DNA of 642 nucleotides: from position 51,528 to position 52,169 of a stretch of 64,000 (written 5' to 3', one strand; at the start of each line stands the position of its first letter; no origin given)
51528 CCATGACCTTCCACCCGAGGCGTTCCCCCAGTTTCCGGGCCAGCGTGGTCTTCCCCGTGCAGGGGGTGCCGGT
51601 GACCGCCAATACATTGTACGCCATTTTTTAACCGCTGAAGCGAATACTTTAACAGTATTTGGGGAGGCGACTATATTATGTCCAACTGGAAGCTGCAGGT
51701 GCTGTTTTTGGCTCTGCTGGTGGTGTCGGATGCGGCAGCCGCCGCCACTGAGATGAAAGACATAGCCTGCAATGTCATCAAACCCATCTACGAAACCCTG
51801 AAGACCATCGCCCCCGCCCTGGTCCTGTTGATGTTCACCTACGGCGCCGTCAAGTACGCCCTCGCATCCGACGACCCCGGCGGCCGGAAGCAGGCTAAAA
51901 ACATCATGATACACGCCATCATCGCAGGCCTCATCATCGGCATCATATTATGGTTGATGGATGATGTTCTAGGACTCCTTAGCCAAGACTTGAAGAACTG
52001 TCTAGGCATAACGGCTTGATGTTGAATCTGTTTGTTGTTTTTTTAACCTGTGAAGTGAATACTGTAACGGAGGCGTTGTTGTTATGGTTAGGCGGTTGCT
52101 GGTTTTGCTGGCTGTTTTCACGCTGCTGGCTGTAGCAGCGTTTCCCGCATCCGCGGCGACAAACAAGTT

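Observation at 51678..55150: Tandem array of nine paralogous small exported two-helix hairpin proteins with an invariant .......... loop, next to aglB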

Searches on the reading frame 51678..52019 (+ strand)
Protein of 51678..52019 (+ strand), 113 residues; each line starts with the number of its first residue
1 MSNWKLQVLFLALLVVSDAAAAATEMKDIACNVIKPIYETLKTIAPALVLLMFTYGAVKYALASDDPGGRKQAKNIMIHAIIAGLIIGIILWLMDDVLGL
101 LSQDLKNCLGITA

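Call 3: search_protein_families(library=pfam, proteins=[window:51678-52019:+], max_evalue=10)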
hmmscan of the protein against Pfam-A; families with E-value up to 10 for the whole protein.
window:51678-52019:+ (113 aa): 4 families
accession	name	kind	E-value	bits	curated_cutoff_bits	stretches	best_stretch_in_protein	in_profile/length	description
PF18895.5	T4SS_pilin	-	9.3e-10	38.9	26.6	1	33-91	8-65/71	Type IV secretion system pilin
PF00584.25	SecE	-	0.071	13.5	22.7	1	70-99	19-48/55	SecE/Sec61-gamma subunits of protein translocation complex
PF05875.18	Ceramidase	-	0.1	12.4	32.5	1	47-99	136-190/259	Ceramidase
PF23705.1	RxLR_effector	-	0.11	13.4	27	1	4-73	5-70/95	RxLR effector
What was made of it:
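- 51678..52019 (+): Pilin paralog 1 (113 aa), class A. PF18895 38.9 bits against a gathering score of 26.6 (call 3).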

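Call 4: search_protein_families(library=ncbifam, proteins=[window:51678-52019:+], max_evalue=10)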
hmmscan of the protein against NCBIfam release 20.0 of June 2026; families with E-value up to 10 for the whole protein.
window:51678-52019:+ (113 aa): 5 families
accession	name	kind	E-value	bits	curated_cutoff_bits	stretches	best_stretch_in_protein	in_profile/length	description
NF045849.1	ICE_MMCAP2_0565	equivalog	2e-05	24.2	40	1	27-92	3-70/80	Mbov_0395 family pilin-like conjugal transfer protein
NF045890.1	conj_pls20_p028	equivalog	0.00045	19.2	150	1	16-105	39-124/377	pLS20_p028 family conjugation system transmembrane protein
TIGR00770.1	Dcu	subfamily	0.0041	16.2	331.35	1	7-91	333-417/430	anaerobic C4-dicarboxylate transporter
TIGR03008.1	pepcterm_CAAX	equivalog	0.026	14.4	81.05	1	9-97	10-89/222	CAAX prenyl protease-related protein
NF037996.1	B-4DMT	subfamily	0.031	14.1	100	1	1-98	1-98/139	B-4DMT family transporter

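Call 9: find_homologous_proteins(query=A1, max_evalue=0.001)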
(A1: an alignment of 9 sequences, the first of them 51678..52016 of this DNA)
Query A1 (9 sequences) (113 aa, profile of the alignment): 164 proteins with E <= 0.001 among 8000 candidates; the best 120 are listed.
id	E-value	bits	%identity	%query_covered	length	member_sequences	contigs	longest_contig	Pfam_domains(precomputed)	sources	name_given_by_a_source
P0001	1.1e-39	153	43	89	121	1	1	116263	PF18895.6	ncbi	-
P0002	2.8e-38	148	44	62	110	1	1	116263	PF18895.6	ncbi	-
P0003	4.8e-38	148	47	73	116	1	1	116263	PF18895.6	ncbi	-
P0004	6.5e-38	147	100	100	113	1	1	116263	PF18895.6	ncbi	-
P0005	3.4e-37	145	41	76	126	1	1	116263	PF18895.6,PF04956.19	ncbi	-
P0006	2.1e-35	139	48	70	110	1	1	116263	PF18895.6,PF04956.19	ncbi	-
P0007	7.5e-34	134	40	86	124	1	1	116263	PF18895.6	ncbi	-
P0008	8.1e-30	121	51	88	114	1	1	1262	PF18895.6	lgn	-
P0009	1.2e-29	121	60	56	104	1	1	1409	PF18895.6,PF04956.19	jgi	jgi:hypothetical protein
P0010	1.6e-29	120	36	64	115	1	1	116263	PF18895.6,PF04956.19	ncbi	-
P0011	1.7e-29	120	47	74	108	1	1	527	PF18895.6,PF04956.19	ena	-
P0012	1.8e-29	120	47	81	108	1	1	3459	PF18895.6,PF04956.19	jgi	jgi:RsiW-degrading membrane proteinase PrsW (M82 family)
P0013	4.4e-29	119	51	65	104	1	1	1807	PF18895.6,PF04956.19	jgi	jgi:hypothetical protein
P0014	9.6e-29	118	49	60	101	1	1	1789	PF18895.6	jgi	jgi:hypothetical protein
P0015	1.1e-28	117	51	87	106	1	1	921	PF18895.6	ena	-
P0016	1.8e-28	117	43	83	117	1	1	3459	PF18895.6,PF04956.19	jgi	jgi:hypothetical protein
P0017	2.9e-28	116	48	77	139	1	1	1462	PF18895.6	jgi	jgi:hypothetical protein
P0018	6.7e-28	115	44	96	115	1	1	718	PF18895.6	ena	-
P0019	8.0e-28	115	51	75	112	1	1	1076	PF18895.6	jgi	jgi:hypothetical protein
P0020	8.2e-28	115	44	70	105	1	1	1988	PF18895.6,PF04956.19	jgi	jgi:hypothetical protein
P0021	2.4e-27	113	49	66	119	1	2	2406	PF18895.6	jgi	jgi:RsiW-degrading membrane proteinase PrsW (M82 family)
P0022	2.5e-27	113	55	68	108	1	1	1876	PF18895.6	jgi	jgi:hypothetical protein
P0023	2.5e-27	113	47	84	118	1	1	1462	PF18895.6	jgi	jgi:hypothetical protein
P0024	4.4e-27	112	41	78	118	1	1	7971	PF18895.6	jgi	jgi:hypothetical protein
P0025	4.8e-27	112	47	75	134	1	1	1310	PF18895.6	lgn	-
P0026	8.4e-27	111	45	66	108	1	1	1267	PF18895.6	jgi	jgi:hypothetical protein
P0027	1.0e-26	111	38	80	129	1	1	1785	PF18895.6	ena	-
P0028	1.3e-26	111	43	90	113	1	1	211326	PF18895.6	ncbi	ncbi:MAG: hypothetical protein V1875_02615 [Candidatus Altiarchaeota archaeon]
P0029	1.4e-26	111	44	73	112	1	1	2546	PF18895.6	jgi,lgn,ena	-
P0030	1.8e-26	110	49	67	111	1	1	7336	PF18895.6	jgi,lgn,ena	-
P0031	1.8e-26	110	44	94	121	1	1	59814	PF18895.6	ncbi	ncbi:MAG: hypothetical protein V1744_00535 [Candidatus Altiarchaeota archaeon]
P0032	1.9e-26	110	41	88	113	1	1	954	PF18895.6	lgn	-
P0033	1.9e-26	110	43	87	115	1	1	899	PF18895.6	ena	-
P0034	2.1e-26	110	38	88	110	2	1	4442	PF18895.6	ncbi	-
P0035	2.2e-26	110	44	83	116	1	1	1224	PF18895.6,PF04956.19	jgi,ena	-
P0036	2.7e-26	110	42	88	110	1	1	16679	PF18895.6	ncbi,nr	ncbi:MAG: hypothetical protein KKD39_01925 [Candidatus Altiarchaeota archaeon]|nr:hypothetical prote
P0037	2.9e-26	110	47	73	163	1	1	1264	PF18895.6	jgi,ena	-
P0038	4.7e-26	109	45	84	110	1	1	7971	PF18895.6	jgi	jgi:hypothetical protein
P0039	6.0e-26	109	42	73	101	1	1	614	PF18895.6,PF04956.19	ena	-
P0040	6.6e-26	109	48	68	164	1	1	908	PF18895.6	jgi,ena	-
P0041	7.8e-26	108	48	78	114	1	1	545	PF18895.6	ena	-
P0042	8.9e-26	108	49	61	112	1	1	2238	PF18895.6,PF04956.19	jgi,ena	-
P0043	9.0e-26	108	49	67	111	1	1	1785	PF18895.6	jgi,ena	-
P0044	9.5e-26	108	35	83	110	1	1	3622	PF18895.6,PF04956.19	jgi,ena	-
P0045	1.2e-25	108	51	63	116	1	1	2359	PF18895.6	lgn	-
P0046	1.2e-25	108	49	73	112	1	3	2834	PF18895.6,PF04956.19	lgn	-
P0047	1.3e-25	108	54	59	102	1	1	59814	PF18895.6,PF04956.19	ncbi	ncbi:MAG: pilin [Candidatus Altiarchaeota archaeon]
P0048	1.6e-25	107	53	53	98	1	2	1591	PF18895.6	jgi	jgi:predicted DNA repair protein MutK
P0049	1.6e-25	107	41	62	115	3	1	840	PF18895.6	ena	-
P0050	1.7e-25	107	53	73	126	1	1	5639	PF18895.6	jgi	jgi:hypothetical protein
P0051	1.9e-25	107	41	70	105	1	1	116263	PF18895.6,PF04956.19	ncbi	-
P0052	3.1e-25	106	44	64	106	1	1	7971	PF18895.6,PF04956.19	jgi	jgi:hypothetical protein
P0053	3.2e-25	106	39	83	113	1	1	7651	PF18895.6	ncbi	-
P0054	3.8e-25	106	40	72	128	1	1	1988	PF18895.6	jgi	jgi:hypothetical protein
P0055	3.9e-25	106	48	80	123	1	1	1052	PF18895.6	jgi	jgi:hypothetical protein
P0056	4.5e-25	106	41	78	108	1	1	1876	PF18895.6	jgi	jgi:hypothetical protein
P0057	5.3e-25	106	40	72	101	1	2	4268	PF18895.6,PF04956.19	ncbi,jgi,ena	-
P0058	5.4e-25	106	51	73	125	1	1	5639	PF18895.6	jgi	jgi:hypothetical protein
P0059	6.1e-25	105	48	74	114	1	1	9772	PF18895.6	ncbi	-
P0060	6.2e-25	105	44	74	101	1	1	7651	PF18895.6,PF04956.19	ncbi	-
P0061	6.8e-25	105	47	81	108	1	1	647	PF18895.6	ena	-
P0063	9.3e-25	105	52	55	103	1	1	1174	PF18895.6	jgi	jgi:hypothetical protein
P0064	1.1e-24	105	36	88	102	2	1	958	PF18895.6,PF04956.19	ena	-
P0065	1.1e-24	105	55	43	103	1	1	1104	PF18895.6,PF04956.19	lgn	-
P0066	1.2e-24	104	42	70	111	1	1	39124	PF18895.6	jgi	jgi:hypothetical protein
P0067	1.3e-24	104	44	84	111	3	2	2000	PF18895.6,PF04956.19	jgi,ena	-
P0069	2.0e-24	104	38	79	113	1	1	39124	PF18895.6,PF04956.19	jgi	jgi:hypothetical protein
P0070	2.2e-24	104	49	62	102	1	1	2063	PF18895.6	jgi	jgi:hypothetical protein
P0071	2.4e-24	104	42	77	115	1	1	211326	PF18895.6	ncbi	ncbi:MAG: hypothetical protein V1875_02610 [Candidatus Altiarchaeota archaeon]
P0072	2.9e-24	103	55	66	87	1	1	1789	PF18895.6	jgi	jgi:cbb3-type cytochrome oxidase subunit 3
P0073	3.4e-24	103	45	81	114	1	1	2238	PF18895.6,PF04956.19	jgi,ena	-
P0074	3.5e-24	103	50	58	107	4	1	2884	PF18895.6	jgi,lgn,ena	-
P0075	3.6e-24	103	50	62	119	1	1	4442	PF18895.6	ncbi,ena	-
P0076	3.9e-24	103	41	82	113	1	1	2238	PF18895.6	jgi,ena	-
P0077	4.9e-24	103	44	76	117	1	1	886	PF18895.6,PF04956.19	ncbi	-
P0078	5.0e-24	102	54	46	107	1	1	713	PF18895.6,PF04956.19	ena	-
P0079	5.3e-24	102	42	78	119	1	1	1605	PF18895.6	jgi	jgi:hypothetical protein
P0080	5.8e-24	102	44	67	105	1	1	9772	PF18895.6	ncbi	-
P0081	6.6e-24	102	46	69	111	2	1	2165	PF18895.6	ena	-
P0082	7.4e-24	102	39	93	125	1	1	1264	PF18895.6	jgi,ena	-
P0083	7.7e-24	102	40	78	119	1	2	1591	PF18895.6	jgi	jgi:hypothetical protein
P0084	9.0e-24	102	43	77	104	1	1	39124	PF18895.6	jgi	jgi:hypothetical protein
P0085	1.3e-23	101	43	90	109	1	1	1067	PF18895.6,PF04956.19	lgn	-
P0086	1.4e-23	101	43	67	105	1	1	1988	PF18895.6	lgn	-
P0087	1.4e-23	101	43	66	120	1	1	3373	PF18895.6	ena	-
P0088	1.7e-23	101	41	75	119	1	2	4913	PF18895.6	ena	-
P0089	2.0e-23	101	49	64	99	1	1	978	PF18895.6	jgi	jgi:hypothetical protein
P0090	2.6e-23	100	51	65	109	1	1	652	PF18895.6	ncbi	-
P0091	2.8e-23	100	51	68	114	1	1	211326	PF18895.6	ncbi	ncbi:MAG: hypothetical protein V1875_02600 [Candidatus Altiarchaeota archaeon]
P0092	3.1e-23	100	45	65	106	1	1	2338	PF18895.6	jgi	jgi:hypothetical protein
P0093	4.3e-23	99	46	72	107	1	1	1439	PF18895.6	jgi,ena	-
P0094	4.4e-23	99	49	73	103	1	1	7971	PF18895.6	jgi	jgi:hypothetical protein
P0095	4.4e-23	99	30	65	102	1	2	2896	PF18895.6,PF04956.19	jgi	jgi:hypothetical protein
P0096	4.5e-23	99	42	76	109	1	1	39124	PF18895.6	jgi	jgi:hypothetical protein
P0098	9.2e-23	98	47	68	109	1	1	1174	PF18895.6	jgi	jgi:hypothetical protein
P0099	1.0e-22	98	43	68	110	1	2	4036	PF18895.6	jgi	jgi:hypothetical protein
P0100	1.9e-22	97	37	77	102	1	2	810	PF18895.6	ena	-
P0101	1.9e-22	97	40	87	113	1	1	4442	PF18895.6,PF04956.19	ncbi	-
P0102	2.0e-22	97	43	78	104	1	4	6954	PF18895.6,PF04956.19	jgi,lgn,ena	-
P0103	3.3e-22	97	43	66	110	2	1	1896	PF18895.6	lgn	-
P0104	3.6e-22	97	60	37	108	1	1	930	PF18895.6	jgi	jgi:hypothetical protein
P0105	3.6e-22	96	46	62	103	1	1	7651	PF18895.6,PF04956.19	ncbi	-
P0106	4.8e-22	96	42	71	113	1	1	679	PF18895.6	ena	-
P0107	4.9e-22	96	54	46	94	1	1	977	PF18895.6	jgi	jgi:hypothetical protein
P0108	5.6e-22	96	42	67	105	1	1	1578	PF18895.6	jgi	jgi:hypothetical protein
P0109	5.7e-22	96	37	70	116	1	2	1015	PF18895.6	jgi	jgi:hypothetical protein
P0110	7.0e-22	96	50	55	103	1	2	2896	PF18895.6,PF04956.19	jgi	jgi:hypothetical protein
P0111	1.0e-21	95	44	68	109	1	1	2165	PF18895.6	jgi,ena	-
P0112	1.1e-21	95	38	76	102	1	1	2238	PF18895.6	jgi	-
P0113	1.2e-21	95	38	79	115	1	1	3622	PF18895.6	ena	-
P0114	1.5e-21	94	45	55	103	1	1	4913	PF18895.6,PF04956.19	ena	-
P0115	1.8e-21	94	47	50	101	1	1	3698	PF18895.6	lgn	-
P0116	2.3e-21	94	45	50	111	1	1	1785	PF18895.6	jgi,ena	-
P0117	3.3e-21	93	43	70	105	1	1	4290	PF18895.6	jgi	jgi:hypothetical protein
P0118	3.7e-21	93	39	55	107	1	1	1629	PF18895.6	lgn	-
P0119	4.5e-21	93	55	43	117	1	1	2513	PF18895.6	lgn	-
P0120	4.9e-21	93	40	88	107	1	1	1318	PF18895.6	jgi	jgi:hypothetical protein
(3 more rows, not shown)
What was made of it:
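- On Pfam PF18895 T4SS_pilin: Almost all of the 120 listed homologs (117) carry PF18895 (call 9).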

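Call 10: find_encoding_contigs(protein=P0004, flank=10000, max_places=4)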
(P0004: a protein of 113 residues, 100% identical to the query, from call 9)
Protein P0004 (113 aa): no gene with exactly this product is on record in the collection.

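Call 11: find_encoding_contigs(protein=P0028, flank=10000, max_places=4)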
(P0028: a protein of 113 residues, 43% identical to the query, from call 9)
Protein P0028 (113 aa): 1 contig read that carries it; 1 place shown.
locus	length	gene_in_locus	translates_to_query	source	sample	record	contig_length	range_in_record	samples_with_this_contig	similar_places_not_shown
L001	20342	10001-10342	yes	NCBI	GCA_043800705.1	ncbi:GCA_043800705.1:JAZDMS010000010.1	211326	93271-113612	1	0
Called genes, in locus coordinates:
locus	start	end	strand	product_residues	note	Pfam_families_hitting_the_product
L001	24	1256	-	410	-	PF27218:MJ0043_C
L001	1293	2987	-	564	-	PF13231:PMT_2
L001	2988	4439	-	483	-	PF02310:B12-binding, PF04055:Radical_SAM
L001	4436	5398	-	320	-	PF00535:Glycos_transf_2, PF13641:Glyco_tranf_2_3, PF13632:Glyco_trans_2_3 (weak)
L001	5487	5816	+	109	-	-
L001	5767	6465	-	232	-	PF00535:Glycos_transf_2, PF13641:Glyco_tranf_2_3 (weak)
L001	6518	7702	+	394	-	PF13439:Glyco_transf_4, PF13579:Glyco_trans_4_4, PF13692:Glyco_trans_1_4, PF13524:Glyco_trans_1_2 (weak)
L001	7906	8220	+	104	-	PF01638:HxlR, PF01047:MarR (weak), PF03551:PadR (weak)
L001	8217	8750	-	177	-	PF13238:AAA_18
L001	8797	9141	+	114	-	PF18895:T4SS_pilin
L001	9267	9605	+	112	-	PF18895:T4SS_pilin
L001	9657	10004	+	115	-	PF18895:T4SS_pilin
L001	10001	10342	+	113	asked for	PF18895:T4SS_pilin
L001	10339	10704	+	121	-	PF18895:T4SS_pilin (weak)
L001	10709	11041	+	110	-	PF18895:T4SS_pilin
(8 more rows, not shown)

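Call 22: find_related_loci(query=A1, collection=genome_contigs, flank=10000)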
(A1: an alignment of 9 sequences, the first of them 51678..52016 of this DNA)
Query A1 (113 aa) in genome_contigs; peptide patterns used: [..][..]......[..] (x = any residue, [..] = any of these).
45 stretches matched a pattern; 10 encode a relative of the query (tblastn E <= 1e-3); 9 distinct loci.
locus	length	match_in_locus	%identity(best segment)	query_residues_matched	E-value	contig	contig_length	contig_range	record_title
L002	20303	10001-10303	43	11-112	2e-24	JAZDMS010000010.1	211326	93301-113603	MAG: Candidatus Altiarchaeota archaeon isolate MEGAHIT-group-0.671 k141_5651553, whole genome shotgun sequence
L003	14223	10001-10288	45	8-111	5e-23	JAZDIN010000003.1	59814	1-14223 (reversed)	MAG: Candidatus Altiarchaeota archaeon isolate MEGAHIT-group-0.401 k141_17076955, whole genome shotgun sequence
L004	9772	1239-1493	48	6-89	2e-20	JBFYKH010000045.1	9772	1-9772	MAG: Candidatus Altiarchaeota archaeon isolate PPR_0001 k121_2046496, whole genome shotgun sequence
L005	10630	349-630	42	13-112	2e-20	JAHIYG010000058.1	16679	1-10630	MAG: Candidatus Altiarchaeota archaeon isolate Modern_marine.mb.103 Modern_marine.mb.103_k141_498982, whole genome shotg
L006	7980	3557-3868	37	1-110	5e-19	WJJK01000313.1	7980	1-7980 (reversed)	MAG: Candidatus Altiarchaeales archaeon isolate RBin_358 k141_3668527, whole genome shotgun sequence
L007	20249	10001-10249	42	1-79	2e-17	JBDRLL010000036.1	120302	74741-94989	MAG: Candidatus Altiarchaeota archaeon isolate MEGAHIT-group-1.775 k141_2469888, whole genome shotgun sequence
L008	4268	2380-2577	44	22-87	2e-16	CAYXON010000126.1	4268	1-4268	MAG TPA_asm: uncultured archaeon isolate SRP178699_co1_62 genome assembly, contig: NODE_31538_length_4268_cov_3.686684,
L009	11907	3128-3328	49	20-87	1e-13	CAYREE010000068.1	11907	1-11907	MAG TPA_asm: uncultured archaeon isolate SRP077602_co7_59 genome assembly, contig: NODE_24936_length_11907_cov_4.629430,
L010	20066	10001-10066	55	63-84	4e-4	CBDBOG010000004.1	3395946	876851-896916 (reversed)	MAG: Spirochaetia bacterium isolate 40739a5d-4c61-4e6f-ad63-b7fc718ca5ff genome assembly, contig: contig_4, whole genome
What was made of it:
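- Tried and rejected: The single Spirochaetia locus L010 (call 22) is a 22-residue motif match and was treated as chance.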

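Call 27: predict_structure(alignment_id=A1)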
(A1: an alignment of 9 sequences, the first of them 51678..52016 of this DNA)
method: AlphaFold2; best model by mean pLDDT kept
length: 113 residues; sequences in the alignment: 9
mean_pLDDT: 81.5   pTM: 0.59
mean pLDDT of the five models: 81.5, 80.5, 80.0, 76.2, 76.0
residues with pLDDT >= 90: 47; 70-90: 33; 50-70: 31; < 50: 2
segments of 3 or more residues with pLDDT < 50: none
pLDDT, mean of each block of 10 residues (from residue 1): 67 66 70 83 93 97 94 97 95 81 64 46
secondary structure, 60 per line:
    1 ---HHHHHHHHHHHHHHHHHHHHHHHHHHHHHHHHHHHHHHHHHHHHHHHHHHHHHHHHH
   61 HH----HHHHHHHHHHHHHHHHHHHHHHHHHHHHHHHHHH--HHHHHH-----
elements in order: H4-62 H67-100 H103-108

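Call 29: search_solved_structures(query=A1, max_evalue=10, show_alignments=3)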
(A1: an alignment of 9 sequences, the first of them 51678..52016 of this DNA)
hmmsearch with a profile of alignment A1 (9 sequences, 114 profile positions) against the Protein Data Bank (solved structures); distinct sequences matched with E-value up to 10: 0.
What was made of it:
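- On Archaeal Ced/Ted DNA-import systems: The family profile has no hit to any PDB chain at E<=10 (call 29).
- Closest known: Archaeal Ced and Ted DNA-import pilins CedA1 and TedC. Different: No sequence similarity is detectable (call 29).
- Tried and rejected: The family profile against PDB sequences gave no hit (call 29).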

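Call 32: fold_search(model_id=the predicted structure, library=pdb)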
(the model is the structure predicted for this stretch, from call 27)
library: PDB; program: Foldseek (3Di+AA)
matches with E <= 10: 176; with E <= 0.001: 0
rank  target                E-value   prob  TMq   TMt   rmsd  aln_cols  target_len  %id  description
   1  8zyv_G                6.4e-01  0.82  0.51  0.30   7.8       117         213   17  Bacterial flagellar sodium-driven stator PomA5PomB2 with 100 mM NaCl (released 2025-01-01)
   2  6s1k_E                7.2e-01  0.82  0.51  0.55   5.1        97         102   18  E. coli Core Signaling Unit, carrying QQQQ receptor mutation (released 2020-01-22)
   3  9ijm_F                7.6e-01  0.60  0.44  0.28   8.1       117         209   18  Bacterial flagellar sodium-driven stator PomA5PomB2 with 100 mM NaCl and 0.1 mM phenamil (released 2025-01-01)
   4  7z8n_A                9.1e-01  0.84  0.54  0.25   4.3       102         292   16  GacS histidine kinase from Pseudomonas aeruginosa (released 2022-07-13)
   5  3g67_B                9.1e-01  0.41  0.42  0.27  11.1       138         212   13  Crystal Structure of a Soluble Chemoreceptor from Thermotoga maritima (released 2009-07-28)
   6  9a72_A                1.2e+00  0.69  0.54  0.26   5.6       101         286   19  Integrative model of YFMS-CHEW by crosslinking MS and deep learning (released 2024-09-18)
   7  8zyv_E                1.5e+00  0.75  0.55  0.32   7.5       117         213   16  Bacterial flagellar sodium-driven stator PomA5PomB2 with 100 mM NaCl (released 2025-01-01)
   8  2ch7_A                1.6e+00  0.20  0.36  0.16   9.1       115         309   17  Crystal structure of the cytoplasmic domain of a bacterial chemoreceptor from Thermotoga maritima (released 2006-04-18)
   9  7ltq_B                1.7e+00  0.15  0.29  0.18   6.8        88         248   23  Crystal Structure of a histidine kinase from Burkholderia ambifaria MC40-6 (released 2021-03-17)
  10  9a65_B                1.8e+00  0.54  0.52  0.12   5.0        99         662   18  Integrative model of YVAQ-MCPB by crosslinking MS and deep learning (released 2024-09-18)
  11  8a7f_A                1.8e+00  0.51  0.43  0.18   4.6        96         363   14  Crystal structure of a chimeric LOV-Histidine kinase SB2F1-I66R mutant (asymmetrical variant, trigonal form with long  (released 2024-01-10)
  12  9ijm_C                2.2e+00  0.30  0.44  0.29   8.0       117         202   18  Bacterial flagellar sodium-driven stator PomA5PomB2 with 100 mM NaCl and 0.1 mM phenamil (released 2025-01-01)
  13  1ujw_B                2.3e+00  0.35  0.47  0.46   5.2       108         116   13  Structure of the complex between BtuB and Colicin E3 Receptor binding domain (released 2003-11-25)
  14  6lgq_C                2.5e+00  0.60  0.47  0.26   2.7        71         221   18  The crystal complex structure of histidine kinase and response regulator (released 2020-12-09)
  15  8c5v_I                2.5e+00  0.51  0.51  0.14   3.4        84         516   17  Chemotaxis core signalling unit from E protein lysed E. coli cells (released 2023-09-13)
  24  8dfu_0                3.5e+00  0.66  0.49  0.64   3.4        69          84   14  Cryo-EM structure of conjugation pili from Aeropyrum pernix (released 2023-03-22)
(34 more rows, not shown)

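Call 36: find_encoding_contigs(protein=P0066, flank=10000, max_places=3)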
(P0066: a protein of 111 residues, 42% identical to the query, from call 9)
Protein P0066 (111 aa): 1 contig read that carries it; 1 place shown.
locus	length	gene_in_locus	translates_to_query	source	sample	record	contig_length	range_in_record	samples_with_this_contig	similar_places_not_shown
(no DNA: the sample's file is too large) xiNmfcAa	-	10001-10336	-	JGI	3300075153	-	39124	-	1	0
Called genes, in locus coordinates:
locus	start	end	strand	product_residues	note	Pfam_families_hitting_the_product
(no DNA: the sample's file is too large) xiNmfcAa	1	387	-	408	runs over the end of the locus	PF27218:MJ0043_C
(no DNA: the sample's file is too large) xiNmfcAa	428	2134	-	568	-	PF02366:PMT (weak), PF13231:PMT_2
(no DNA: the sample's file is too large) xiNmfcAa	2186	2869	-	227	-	PF00535:Glycos_transf_2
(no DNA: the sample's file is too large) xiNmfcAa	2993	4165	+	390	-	PF13439:Glyco_transf_4, PF13579:Glyco_trans_4_4, PF13692:Glyco_trans_1_4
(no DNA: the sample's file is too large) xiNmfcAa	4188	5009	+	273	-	-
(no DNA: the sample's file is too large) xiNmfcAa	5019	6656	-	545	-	PF13231:PMT_2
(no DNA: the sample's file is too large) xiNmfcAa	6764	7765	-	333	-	PF00106:adh_short (weak), PF01073:3Beta_HSD, PF01370:Epimerase, PF02719:Polysacc_synt_2, PF04321:RmlD_sub_bind, PF07993:NAD_binding_4, PF13460:NAD_binding_10, PF16363:GDP_Man_Dehyd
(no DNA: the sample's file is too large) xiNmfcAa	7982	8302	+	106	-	PF01638:HxlR, PF01047:MarR (weak)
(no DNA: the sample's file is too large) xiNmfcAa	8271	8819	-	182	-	PF13238:AAA_18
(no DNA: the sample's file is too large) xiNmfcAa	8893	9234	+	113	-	PF04956:TrbC (weak), PF18895:T4SS_pilin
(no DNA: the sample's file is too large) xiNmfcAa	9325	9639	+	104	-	PF18895:T4SS_pilin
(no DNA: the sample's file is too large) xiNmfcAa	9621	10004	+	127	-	PF18895:T4SS_pilin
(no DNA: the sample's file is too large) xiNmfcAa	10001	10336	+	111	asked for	PF18895:T4SS_pilin (weak)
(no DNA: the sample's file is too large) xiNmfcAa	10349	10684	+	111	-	-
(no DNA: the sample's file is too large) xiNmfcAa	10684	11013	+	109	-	PF18895:T4SS_pilin (weak)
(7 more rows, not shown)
